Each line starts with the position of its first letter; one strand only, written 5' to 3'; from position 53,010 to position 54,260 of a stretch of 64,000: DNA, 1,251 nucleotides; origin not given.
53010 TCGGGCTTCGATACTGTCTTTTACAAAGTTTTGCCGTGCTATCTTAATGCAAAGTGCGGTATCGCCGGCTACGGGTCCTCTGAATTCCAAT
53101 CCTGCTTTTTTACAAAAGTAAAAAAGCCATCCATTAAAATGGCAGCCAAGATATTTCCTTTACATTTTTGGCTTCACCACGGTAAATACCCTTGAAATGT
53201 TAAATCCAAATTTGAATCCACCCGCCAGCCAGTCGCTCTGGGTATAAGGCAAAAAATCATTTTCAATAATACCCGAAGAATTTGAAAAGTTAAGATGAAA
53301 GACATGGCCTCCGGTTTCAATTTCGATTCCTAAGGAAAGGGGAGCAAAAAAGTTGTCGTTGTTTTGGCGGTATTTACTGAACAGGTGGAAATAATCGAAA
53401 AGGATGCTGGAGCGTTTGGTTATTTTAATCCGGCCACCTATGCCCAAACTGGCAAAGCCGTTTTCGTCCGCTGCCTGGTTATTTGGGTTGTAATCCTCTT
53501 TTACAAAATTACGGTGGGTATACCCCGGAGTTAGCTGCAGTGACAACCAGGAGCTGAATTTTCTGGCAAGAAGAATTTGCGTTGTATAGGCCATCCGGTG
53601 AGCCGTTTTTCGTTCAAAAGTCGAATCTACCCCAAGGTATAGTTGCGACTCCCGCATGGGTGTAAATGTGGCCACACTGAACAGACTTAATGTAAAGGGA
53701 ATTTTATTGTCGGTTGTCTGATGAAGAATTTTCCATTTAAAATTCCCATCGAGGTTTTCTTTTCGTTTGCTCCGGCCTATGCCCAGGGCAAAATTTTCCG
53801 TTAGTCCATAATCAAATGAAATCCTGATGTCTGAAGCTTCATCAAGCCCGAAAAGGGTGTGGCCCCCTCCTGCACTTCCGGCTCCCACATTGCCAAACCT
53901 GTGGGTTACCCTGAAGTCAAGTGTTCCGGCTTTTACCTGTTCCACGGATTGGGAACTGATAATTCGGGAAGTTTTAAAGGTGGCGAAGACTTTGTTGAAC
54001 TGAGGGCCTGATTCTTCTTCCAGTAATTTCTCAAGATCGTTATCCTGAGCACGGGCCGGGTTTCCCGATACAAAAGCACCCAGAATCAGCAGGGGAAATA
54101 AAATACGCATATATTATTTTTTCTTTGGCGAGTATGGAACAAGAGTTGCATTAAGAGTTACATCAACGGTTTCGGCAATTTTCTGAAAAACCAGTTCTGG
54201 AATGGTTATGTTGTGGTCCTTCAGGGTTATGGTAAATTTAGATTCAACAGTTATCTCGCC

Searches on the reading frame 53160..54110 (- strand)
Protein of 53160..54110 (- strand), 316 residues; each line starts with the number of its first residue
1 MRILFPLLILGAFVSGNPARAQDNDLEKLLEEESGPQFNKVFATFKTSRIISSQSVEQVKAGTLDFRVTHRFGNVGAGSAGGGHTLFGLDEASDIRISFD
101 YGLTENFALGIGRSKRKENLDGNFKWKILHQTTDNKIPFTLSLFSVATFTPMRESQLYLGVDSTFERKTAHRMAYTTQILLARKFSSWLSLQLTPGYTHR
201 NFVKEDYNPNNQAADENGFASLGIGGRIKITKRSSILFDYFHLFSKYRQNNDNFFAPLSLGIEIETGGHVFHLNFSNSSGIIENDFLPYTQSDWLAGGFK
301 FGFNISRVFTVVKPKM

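Call 20: find_encoding_contigs(protein=window:53160-54110:-, flank=10000, max_places=6)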
Protein window:53160-54110:- (316 aa): 22 contigs read that carry it; 6 places shown.
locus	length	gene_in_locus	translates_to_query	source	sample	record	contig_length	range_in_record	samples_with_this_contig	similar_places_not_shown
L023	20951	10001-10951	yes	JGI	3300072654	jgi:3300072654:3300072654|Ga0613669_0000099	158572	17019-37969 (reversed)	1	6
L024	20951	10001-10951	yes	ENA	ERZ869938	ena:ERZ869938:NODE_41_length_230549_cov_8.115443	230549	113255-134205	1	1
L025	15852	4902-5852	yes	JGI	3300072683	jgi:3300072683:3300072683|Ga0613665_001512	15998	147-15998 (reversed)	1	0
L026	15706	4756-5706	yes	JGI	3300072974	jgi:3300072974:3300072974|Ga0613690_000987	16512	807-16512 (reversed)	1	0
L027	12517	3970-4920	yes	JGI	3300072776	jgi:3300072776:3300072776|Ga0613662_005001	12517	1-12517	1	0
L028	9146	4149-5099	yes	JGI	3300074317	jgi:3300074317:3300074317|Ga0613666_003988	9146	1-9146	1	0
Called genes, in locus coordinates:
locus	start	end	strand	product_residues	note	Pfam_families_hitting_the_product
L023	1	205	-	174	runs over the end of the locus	PF00578:AhpC-TSA, PF08534:Redoxin, PF00085:Thioredoxin, PF13098:Thioredoxin_2, PF13905:Thioredoxin_8, PF13911:AhpC-TSA_2 (weak)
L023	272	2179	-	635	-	PF11551:Omp28, PF18962:Por_Secre_tail, PF13860:FlgD_ig (weak)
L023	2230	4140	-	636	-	PF11551:Omp28, PF18962:Por_Secre_tail, PF13860:FlgD_ig (weak)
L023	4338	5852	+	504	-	-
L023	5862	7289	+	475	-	PF18962:Por_Secre_tail (weak)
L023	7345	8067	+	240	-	PF18962:Por_Secre_tail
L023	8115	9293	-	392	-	PF02771:Acyl-CoA_dh_N, PF02770:Acyl-CoA_dh_M, PF00441:Acyl-CoA_dh_1, PF08028:Acyl-CoA_dh_2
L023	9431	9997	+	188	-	PF04264:YceI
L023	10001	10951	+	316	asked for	PF19089:DUF5777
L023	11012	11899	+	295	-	PF14093:DUF4271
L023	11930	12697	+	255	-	PF02602:HEM4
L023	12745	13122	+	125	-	PF00825:Ribonuclease_P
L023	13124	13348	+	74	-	PF01809:YidD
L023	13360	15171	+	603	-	PF00595:PDZ, PF13180:PDZ_2, PF17820:PDZ_6, PF03572:Peptidase_S41, PF28547:CHD_PDZ-protease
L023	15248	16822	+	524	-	PF04932:Wzy_C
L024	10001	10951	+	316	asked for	PF19089:DUF5777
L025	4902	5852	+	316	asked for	PF19089:DUF5777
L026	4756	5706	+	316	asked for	PF19089:DUF5777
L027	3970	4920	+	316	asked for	PF19089:DUF5777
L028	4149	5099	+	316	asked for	PF19089:DUF5777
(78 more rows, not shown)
